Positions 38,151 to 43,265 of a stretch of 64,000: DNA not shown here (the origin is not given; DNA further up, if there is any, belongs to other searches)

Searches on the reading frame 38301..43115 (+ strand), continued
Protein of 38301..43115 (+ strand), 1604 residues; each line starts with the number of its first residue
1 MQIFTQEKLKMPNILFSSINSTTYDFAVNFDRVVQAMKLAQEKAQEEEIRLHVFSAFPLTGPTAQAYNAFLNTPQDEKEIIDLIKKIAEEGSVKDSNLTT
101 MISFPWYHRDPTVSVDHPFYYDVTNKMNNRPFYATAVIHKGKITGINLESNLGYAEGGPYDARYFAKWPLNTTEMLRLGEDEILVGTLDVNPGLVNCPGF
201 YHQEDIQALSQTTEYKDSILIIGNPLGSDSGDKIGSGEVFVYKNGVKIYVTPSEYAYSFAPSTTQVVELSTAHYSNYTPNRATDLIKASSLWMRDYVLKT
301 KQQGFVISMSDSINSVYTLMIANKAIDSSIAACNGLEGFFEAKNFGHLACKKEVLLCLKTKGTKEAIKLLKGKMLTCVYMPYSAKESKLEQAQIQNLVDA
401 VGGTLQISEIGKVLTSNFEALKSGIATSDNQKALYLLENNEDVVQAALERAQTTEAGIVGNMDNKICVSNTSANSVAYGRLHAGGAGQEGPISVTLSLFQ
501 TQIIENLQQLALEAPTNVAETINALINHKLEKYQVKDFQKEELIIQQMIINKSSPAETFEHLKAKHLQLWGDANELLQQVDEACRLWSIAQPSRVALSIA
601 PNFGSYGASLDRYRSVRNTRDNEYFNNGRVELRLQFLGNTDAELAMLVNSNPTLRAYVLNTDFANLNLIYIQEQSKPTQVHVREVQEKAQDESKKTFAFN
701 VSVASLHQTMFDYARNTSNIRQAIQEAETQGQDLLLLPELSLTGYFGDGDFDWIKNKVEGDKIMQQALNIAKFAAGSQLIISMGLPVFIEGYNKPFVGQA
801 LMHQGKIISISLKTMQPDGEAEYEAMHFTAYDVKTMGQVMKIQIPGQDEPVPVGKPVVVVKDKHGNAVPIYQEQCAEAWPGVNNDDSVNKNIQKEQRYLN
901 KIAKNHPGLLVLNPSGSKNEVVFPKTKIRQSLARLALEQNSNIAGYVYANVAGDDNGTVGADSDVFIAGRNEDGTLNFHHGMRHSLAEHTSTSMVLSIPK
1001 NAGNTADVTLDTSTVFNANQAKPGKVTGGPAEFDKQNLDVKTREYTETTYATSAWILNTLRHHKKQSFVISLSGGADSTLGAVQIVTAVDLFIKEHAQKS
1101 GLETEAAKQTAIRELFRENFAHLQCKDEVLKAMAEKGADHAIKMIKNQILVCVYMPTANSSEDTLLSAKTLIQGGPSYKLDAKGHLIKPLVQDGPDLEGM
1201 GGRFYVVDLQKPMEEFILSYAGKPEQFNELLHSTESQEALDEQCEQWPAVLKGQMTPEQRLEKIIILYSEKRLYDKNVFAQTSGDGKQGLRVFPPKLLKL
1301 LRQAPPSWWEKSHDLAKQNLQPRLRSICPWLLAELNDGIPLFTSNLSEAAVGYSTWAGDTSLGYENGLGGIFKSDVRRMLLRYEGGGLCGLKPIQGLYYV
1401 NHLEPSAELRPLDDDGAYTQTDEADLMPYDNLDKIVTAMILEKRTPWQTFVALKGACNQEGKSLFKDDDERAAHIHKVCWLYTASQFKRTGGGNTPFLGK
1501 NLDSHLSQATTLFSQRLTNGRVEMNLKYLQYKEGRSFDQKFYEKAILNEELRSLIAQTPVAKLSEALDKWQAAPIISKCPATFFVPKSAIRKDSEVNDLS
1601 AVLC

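Call 17: search_solved_structures(query=window:38301-43112:+, max_evalue=0.01, show_alignments=2)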
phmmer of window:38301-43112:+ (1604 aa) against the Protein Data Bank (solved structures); distinct sequences matched with E-value up to 0.01: 8.
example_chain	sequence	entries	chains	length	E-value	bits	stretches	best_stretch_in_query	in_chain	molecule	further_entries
3ilv_A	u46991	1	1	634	1.7e-37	131.6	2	1306-1454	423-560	Glutamine-dependent NAD(+) synthetase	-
4f4h_A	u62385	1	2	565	5.3e-10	40.5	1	1312-1452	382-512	Glutamine dependent NAD+ synthetase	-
6ofb_A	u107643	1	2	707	2.5e-08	34.9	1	1313-1455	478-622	Glutamine-dependent NAD(+) synthetase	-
5kha_A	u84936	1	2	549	3.8e-07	31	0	1306-1442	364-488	Glutamine-dependent NAD+ synthetase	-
3dla_A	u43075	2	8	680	9.2e-07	29.8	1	1305-1429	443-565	Glutamine-dependent NAD(+) synthetase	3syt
3sdb_A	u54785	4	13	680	9.4e-07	29.7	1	1305-1429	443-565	Glutamine-dependent NAD(+) synthetase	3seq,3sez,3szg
6ofc_A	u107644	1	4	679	9.4e-07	29.7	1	1305-1429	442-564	Glutamine-dependent NAD(+) synthetase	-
3n05_A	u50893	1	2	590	5.7e-05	23.8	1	1315-1413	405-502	NH(3)-dependent NAD(+) synthetase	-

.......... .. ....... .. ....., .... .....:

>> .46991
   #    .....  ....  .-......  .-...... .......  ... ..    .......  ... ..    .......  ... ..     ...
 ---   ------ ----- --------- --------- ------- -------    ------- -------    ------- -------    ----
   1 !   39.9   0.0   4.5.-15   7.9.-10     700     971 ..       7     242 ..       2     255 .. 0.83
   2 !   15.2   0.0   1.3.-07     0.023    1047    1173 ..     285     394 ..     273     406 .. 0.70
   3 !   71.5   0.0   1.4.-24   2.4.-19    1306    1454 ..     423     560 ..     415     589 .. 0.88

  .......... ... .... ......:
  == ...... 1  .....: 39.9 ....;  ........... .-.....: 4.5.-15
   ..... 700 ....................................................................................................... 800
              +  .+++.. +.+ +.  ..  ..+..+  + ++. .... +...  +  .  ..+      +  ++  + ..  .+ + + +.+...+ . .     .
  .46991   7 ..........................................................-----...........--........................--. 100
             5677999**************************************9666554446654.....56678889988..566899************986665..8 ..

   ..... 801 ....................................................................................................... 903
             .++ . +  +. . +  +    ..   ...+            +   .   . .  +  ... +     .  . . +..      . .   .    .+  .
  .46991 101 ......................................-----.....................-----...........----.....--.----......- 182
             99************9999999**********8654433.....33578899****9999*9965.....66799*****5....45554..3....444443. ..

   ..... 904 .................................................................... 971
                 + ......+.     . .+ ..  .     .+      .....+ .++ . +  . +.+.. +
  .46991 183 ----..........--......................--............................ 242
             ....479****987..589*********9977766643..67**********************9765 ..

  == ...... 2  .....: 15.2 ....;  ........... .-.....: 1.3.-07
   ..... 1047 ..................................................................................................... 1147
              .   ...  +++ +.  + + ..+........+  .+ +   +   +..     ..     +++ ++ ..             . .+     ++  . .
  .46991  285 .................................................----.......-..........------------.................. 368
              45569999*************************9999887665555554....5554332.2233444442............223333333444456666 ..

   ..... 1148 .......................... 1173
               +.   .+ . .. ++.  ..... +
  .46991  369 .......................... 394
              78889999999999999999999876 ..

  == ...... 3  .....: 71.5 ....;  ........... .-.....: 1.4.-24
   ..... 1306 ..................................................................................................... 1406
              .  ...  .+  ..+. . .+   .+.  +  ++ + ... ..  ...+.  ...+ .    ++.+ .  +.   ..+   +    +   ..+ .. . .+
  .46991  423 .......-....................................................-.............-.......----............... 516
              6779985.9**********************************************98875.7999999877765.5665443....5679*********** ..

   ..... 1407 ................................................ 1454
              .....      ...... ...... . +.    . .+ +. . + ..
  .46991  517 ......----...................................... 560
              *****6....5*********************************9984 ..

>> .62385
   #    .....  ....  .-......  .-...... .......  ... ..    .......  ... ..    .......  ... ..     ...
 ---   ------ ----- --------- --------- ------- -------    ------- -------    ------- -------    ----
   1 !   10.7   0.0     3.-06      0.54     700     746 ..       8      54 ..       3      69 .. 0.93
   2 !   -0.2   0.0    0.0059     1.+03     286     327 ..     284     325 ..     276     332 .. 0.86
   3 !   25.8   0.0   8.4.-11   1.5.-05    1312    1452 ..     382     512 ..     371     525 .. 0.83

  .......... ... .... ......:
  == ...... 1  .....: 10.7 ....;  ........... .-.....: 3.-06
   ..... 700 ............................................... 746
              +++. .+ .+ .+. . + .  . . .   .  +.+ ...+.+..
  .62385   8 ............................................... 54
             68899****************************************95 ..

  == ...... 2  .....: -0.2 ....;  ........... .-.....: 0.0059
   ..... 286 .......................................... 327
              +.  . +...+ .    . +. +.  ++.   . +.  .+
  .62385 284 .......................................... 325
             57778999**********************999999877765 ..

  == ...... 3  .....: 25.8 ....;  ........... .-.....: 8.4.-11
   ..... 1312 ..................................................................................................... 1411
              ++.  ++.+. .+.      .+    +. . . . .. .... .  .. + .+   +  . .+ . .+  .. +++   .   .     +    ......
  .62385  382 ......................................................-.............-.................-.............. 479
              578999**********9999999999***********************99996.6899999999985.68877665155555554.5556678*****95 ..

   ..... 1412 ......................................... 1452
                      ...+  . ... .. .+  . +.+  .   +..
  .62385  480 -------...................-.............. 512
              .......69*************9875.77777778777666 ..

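Call 30: find_related_loci(query=A1, collection=genome_contigs, flank=10000)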
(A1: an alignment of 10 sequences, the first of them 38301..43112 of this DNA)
Query A1 (1604 aa) in genome_contigs; peptide patterns used: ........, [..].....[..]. (x = any residue, [..] = any of these).
87 stretches matched a pattern; 5 encode a relative of the query (tblastn E <= 1e-3); 5 distinct loci.
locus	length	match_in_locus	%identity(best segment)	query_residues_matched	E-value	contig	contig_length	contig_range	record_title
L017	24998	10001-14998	41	13-1563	0e+0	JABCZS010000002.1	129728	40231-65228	MAG: Gammaproteobacteria bacterium isolate BWOrgControl_Nextera69_MAG3 3300020615.a:Ga0206861_1002, whole genome shotgun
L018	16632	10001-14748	57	10-1560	0e+0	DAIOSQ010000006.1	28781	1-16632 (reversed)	MAG TPA_asm: Legionellaceae bacterium isolate CTOTU1320 NODE_146_length_28781_cov_3.653519, whole genome shotgun sequenc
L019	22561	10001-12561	31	18-1529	5e-101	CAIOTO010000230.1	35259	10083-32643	MAG: uncultured Alphaproteobacteria bacterium isolate Umea_bin-10455 genome assembly, contig: bin-10455:230/243, whole g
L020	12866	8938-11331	31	18-1541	2e-94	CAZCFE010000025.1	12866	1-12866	MAG TPA_asm: uncultured Alphaproteobacteria bacterium isolate SRP219642_co6_384 genome assembly, contig: NODE_4485_lengt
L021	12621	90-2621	29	224-1571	4e-89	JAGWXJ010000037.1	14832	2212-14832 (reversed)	MAG: Alphaproteobacteria bacterium isolate REEB464 contig-150_7405, whole genome shotgun sequence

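Call 35: search_protein_families(library=pfam, proteins=[L020:8809-11472:+, L020:11483-12370:+, L020:7804-8691:-, L020:5908-7752:+, L018:9085-9933:+, L018:14845-15699:-, L018:8040-9260:-, L003:15347-16570:+, L003:8461-9789:+], max_evalue=0.01)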
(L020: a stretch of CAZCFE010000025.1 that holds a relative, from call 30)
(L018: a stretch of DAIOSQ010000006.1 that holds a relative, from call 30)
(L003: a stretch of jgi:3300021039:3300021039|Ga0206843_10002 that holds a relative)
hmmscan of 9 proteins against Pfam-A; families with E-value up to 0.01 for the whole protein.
L020:8809-11472:+ (888 aa): 2 families
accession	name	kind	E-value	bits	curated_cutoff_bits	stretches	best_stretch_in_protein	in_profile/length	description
PF02540.23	NAD_synthase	-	9.8e-22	77.7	21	1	610-750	92-213/242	NAD synthase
PF00795.27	CN_hydrolase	-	1.1e-09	38.5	23.2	1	43-179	1-125/256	Carbon-nitrogen hydrolase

L020:11483-12370:+ (296 aa): 3 families
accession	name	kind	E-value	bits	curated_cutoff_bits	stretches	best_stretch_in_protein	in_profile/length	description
PF04655.20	APH_6_hur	-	6.9e-35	121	27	1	63-277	27-252/252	Aminoglycoside/hydroxyurea antibiotic resistance kinase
PF01636.29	APH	-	2.4e-09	37.7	23.2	1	109-225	79-212/239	Phosphotransferase enzyme family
PF03881.20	Fructosamin_kin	-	0.0069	16.1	22.4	0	152-220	155-225/288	Fructosamine kinase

L020:7804-8691:- (295 aa): 7 families
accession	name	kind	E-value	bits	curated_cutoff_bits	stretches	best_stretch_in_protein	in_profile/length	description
PF13411.12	MerR_1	-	7.5e-17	61.6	21.6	1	2-70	1-68/69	MerR HTH family regulatory protein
PF00376.29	MerR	-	6e-16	58.4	28.2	1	3-40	1-38/38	MerR family regulatory protein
PF07739.18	TipAS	-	6.9e-11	43.1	23.8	1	184-287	13-117/117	TipAS antibiotic-recognition domain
PF09278.17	MerR-DNA-bind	-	0.00037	21.5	25.4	1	48-108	4-63/65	MerR, DNA binding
PF14048.11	MBD_C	-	0.0013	19.9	27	0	129-158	61-90/94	C-terminal domain of methyl-CpG binding protein 2 and 3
PF17455.7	LtuB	-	0.0024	18.7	25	0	185-229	10-53/79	Late transcription unit B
PF00210.30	Ferritin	-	0.0069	16.8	24.5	1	67-133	63-132/142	Ferritin-like domain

L020:5908-7752:+ (615 aa): 6 families
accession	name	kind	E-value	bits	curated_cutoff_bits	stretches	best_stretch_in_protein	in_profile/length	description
PF09382.16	RQC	-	1e-31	109.5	23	1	415-522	3-110/114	RQC domain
PF00271.37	Helicase_C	-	1.1e-23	84.1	23.5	1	232-338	5-110/110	Helicase conserved C-terminal domain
PF00270.35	DEAD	-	2.1e-22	80.1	26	1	35-193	3-162/167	DEAD/DEAH box helicase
PF00570.28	HRDC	-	1.6e-21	76.5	23.8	1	545-612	1-68/68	HRDC domain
PF16124.10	RecQ_Zn_bind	-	1.3e-19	71.1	25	1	350-411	2-66/66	RecQ zinc-binding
PF11408.13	Helicase_Sgs1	-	0.0041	17.6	22.2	1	549-607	9-67/80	Sgs1 RecQ helicase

L018:9085-9933:+ (283 aa): 5 families
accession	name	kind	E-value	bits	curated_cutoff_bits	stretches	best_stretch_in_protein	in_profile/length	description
PF13561.12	adh_short_C2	-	3.3e-42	145.1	27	1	49-279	1-234/236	Enoyl-(Acyl carrier protein) reductase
PF00106.31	adh_short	-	1.1e-38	133.1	26.6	1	44-225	2-183/195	short chain dehydrogenase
PF08659.16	KR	-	5.7e-05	23.6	22.6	1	45-163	3-123/180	KR domain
PF01370.27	Epimerase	-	0.0022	17.9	20.9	1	45-113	1-61/240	NAD dependent epimerase/dehydratase family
PF23441.1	SDR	-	0.0041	17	27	1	150-279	120-254/258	SDR-like rossmann domain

L018:14845-15699:- (284 aa): 2 families
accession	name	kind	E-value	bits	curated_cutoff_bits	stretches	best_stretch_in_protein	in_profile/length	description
PF00590.25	TP_methylase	-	1.4e-27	97.5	27.8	1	10-208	1-209/212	Tetrapyrrole (Corrin/Porphyrin) Methylases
PF23016.2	RsmI_C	-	1.4e-09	38.1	27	1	238-279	4-45/46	RsmI C-terminal HTH domain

L018:8040-9260:- (406 aa): 1 family
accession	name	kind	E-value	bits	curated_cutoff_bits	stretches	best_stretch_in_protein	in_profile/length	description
PF02636.23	Methyltransf_28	-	9.7e-66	222.2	23.3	1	97-337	1-249/249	Putative S-adenosyl-L-methionine-dependent methyltransferase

L003:15347-16570:+ (408 aa): 0 families

L003:8461-9789:+ (443 aa): 1 family
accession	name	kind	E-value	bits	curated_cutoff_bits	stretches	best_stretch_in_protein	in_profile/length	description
PF13676.11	TIR_2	-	0.00023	22.1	28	1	165-274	2-97/122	TIR domain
